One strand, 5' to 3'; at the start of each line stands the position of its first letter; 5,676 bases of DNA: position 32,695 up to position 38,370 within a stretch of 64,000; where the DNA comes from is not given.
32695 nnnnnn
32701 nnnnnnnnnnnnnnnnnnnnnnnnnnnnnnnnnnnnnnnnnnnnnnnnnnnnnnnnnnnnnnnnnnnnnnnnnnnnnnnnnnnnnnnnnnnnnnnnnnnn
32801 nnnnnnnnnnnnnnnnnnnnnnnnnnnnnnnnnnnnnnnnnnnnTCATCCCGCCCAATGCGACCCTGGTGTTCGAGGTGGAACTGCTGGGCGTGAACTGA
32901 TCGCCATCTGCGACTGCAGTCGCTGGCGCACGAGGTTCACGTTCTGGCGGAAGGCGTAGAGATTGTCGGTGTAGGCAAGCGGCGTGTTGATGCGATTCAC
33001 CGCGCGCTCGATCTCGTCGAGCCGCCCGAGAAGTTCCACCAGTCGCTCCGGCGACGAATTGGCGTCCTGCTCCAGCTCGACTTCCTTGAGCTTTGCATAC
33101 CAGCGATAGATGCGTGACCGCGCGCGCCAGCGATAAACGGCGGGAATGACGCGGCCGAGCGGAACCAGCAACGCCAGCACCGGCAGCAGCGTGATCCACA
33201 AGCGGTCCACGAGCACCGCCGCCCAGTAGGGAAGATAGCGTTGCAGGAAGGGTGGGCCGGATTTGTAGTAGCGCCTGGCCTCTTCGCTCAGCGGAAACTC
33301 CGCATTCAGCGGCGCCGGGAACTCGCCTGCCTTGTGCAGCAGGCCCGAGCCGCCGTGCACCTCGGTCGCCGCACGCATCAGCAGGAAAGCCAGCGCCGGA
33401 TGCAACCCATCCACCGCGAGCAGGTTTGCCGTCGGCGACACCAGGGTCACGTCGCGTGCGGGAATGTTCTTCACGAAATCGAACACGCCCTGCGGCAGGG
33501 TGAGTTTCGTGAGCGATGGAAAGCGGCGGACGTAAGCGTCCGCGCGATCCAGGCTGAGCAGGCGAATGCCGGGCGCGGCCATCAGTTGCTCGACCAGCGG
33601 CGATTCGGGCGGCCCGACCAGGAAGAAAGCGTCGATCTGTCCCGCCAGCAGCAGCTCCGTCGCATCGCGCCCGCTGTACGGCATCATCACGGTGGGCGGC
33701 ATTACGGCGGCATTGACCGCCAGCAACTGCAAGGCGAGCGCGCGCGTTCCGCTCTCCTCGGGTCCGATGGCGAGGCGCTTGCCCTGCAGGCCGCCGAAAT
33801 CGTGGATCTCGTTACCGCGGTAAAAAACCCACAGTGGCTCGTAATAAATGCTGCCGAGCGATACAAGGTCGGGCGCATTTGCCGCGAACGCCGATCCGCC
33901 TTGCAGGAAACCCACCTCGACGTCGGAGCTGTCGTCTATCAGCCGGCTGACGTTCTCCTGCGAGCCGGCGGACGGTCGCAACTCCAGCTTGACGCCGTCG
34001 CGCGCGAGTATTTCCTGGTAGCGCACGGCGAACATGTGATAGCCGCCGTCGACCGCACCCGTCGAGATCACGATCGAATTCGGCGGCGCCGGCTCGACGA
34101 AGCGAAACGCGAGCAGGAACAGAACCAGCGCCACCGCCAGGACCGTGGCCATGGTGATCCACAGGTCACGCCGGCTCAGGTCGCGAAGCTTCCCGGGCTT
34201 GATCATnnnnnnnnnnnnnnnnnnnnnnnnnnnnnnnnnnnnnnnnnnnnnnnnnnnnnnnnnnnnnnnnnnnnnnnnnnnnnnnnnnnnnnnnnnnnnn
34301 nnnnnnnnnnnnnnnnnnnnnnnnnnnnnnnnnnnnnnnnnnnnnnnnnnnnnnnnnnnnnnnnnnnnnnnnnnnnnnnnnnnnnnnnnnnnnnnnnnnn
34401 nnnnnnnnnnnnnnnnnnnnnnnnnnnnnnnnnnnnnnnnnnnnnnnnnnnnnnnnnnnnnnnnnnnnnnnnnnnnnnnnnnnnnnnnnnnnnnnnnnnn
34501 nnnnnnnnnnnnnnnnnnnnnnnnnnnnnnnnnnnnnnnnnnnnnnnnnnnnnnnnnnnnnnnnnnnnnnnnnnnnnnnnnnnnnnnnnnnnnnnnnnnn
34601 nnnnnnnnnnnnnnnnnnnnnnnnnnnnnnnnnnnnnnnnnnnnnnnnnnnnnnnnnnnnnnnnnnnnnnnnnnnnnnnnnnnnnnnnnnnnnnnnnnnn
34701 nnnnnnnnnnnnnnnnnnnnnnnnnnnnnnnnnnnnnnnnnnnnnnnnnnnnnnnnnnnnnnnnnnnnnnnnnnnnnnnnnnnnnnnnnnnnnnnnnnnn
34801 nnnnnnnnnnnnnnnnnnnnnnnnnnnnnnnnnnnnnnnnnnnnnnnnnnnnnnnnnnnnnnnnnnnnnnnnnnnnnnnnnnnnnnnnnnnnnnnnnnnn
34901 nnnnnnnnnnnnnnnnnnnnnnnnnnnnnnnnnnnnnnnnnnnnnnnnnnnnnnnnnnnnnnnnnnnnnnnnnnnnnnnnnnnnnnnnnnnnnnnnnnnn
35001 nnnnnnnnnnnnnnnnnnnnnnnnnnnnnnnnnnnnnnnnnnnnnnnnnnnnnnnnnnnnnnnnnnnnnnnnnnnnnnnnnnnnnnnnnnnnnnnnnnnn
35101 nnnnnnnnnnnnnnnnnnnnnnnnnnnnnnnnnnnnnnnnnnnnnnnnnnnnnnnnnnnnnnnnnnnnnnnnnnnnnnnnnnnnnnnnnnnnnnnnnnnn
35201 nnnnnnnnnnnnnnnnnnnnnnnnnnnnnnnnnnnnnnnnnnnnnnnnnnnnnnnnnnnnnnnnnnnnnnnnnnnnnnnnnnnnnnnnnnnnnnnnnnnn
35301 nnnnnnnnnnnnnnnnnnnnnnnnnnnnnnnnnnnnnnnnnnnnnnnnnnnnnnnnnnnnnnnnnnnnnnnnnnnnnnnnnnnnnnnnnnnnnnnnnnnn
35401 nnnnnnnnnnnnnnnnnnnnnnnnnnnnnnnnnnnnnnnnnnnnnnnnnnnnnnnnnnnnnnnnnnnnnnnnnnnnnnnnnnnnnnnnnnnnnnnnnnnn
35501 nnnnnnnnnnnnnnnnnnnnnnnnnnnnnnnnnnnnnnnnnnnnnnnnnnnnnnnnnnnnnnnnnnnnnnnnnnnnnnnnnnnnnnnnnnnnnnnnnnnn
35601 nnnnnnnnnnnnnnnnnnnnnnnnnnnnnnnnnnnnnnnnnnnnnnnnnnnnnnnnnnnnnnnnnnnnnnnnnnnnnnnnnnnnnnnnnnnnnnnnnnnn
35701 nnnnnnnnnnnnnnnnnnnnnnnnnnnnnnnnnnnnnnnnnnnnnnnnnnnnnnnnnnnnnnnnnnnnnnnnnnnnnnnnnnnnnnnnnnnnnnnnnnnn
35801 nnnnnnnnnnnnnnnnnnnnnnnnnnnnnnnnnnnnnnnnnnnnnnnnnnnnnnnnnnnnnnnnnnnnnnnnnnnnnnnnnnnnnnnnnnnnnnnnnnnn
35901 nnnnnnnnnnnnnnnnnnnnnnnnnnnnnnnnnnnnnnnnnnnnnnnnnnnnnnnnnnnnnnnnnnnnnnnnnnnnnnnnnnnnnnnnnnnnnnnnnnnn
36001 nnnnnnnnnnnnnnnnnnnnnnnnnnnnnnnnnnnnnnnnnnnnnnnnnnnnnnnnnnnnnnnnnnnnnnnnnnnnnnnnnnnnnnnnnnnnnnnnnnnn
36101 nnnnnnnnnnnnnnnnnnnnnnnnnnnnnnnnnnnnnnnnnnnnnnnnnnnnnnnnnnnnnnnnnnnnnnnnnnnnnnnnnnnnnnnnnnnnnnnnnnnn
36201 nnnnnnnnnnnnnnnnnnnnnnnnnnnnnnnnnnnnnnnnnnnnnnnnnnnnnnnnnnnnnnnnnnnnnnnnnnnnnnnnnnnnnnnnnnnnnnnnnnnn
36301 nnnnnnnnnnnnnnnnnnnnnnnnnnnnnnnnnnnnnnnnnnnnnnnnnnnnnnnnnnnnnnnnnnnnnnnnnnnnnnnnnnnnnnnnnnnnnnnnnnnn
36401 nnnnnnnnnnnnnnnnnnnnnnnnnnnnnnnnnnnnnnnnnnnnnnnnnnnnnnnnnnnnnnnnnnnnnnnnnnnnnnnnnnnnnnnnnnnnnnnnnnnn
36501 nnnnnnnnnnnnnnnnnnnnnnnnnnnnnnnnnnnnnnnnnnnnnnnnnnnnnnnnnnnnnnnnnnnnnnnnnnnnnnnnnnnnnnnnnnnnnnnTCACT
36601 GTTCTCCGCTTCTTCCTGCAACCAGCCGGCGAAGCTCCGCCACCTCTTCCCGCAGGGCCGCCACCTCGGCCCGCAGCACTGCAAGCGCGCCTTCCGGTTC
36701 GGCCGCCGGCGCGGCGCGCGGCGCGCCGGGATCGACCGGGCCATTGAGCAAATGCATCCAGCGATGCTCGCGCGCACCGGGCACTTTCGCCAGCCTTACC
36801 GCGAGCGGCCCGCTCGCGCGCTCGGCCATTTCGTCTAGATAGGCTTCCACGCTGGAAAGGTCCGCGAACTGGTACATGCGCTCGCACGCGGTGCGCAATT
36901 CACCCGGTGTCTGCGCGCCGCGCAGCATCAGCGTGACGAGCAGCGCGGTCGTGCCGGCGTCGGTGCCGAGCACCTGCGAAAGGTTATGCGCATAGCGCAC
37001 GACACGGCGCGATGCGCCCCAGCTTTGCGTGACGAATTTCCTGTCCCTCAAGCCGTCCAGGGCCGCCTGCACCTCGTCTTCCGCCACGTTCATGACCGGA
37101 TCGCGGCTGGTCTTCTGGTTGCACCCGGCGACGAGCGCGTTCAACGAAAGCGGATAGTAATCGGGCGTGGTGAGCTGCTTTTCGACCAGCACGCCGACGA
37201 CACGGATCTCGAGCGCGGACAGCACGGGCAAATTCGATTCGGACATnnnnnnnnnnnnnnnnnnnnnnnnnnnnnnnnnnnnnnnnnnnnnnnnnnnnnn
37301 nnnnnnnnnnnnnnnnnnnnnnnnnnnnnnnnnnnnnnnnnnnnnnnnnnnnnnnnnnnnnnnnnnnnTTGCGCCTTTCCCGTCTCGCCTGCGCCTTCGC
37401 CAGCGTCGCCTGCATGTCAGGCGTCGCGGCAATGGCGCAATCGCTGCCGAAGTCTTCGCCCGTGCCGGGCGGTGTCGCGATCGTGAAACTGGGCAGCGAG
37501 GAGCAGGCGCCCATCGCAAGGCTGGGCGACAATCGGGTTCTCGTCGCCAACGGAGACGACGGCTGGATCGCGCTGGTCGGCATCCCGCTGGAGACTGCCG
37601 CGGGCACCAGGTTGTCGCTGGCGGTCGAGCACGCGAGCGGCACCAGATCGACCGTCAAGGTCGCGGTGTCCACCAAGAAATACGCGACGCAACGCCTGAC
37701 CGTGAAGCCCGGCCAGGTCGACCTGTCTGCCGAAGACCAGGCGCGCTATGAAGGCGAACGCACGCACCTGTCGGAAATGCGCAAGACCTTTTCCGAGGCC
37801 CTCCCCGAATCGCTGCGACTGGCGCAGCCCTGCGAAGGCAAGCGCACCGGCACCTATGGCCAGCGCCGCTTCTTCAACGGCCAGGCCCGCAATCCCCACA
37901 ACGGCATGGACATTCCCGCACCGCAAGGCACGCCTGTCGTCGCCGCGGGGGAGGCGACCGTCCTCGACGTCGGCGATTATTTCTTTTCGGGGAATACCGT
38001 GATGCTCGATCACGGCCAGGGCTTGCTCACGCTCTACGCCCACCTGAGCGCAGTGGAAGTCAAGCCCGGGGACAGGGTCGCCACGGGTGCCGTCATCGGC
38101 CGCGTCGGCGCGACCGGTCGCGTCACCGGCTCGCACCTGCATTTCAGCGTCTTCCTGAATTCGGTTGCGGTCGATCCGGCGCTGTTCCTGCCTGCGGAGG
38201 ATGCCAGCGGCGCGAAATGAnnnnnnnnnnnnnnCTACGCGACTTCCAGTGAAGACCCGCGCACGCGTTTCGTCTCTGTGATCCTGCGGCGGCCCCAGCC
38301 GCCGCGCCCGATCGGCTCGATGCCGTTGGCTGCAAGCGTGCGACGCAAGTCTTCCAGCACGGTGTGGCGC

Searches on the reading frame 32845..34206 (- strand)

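Call 8: search_protein_families(library=pfam, proteins=[window:32845-34206:-], max_evalue=0.00001)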
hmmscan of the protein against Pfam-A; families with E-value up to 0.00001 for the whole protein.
window:32845-34206:- (453 aa): 1 family
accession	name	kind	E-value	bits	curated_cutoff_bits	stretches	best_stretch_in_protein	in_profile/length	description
PF16868.10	NMT1_3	-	8.7e-16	58.8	27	1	47-315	1-286/289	NMT1-like family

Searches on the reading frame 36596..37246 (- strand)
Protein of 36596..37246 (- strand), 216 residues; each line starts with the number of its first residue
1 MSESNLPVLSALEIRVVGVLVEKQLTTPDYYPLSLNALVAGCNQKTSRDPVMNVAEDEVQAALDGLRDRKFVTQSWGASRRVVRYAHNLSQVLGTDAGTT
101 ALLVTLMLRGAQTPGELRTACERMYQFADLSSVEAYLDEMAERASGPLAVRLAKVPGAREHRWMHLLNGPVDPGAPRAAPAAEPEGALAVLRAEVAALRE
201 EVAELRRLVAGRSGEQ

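Call 8: search_protein_families(library=pfam, proteins=[window:36596-37246:-], max_evalue=0.00001)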
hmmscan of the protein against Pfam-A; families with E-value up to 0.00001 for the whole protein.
window:36596-37246:- (216 aa): 1 family
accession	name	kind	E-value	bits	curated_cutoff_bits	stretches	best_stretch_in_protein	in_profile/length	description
PF04337.18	DUF480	-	7.7e-58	195.3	25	1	9-157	1-148/149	Protein of unknown function, DUF480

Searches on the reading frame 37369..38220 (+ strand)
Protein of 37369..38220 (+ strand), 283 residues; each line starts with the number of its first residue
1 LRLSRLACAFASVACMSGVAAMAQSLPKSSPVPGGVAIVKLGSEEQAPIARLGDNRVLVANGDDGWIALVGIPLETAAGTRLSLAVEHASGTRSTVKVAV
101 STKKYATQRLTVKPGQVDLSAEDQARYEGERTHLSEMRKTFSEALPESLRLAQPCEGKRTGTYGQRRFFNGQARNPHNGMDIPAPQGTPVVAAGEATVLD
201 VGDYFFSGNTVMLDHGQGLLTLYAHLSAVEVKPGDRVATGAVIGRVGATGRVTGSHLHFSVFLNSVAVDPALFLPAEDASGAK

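Call 8: search_protein_families(library=pfam, proteins=[window:37369-38220:+], max_evalue=0.00001)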
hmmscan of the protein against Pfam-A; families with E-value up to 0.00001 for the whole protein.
window:37369-38220:+ (283 aa): 2 families
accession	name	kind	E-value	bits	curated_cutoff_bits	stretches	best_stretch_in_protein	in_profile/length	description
PF01551.29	Peptidase_M23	-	3.6e-32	110.9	28.7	1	176-270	2-96/96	Peptidase family M23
PF18421.7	Peptidase_M23_N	-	8.2e-15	55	25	1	30-103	2-73/73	Peptidase family M23 N-terminal domain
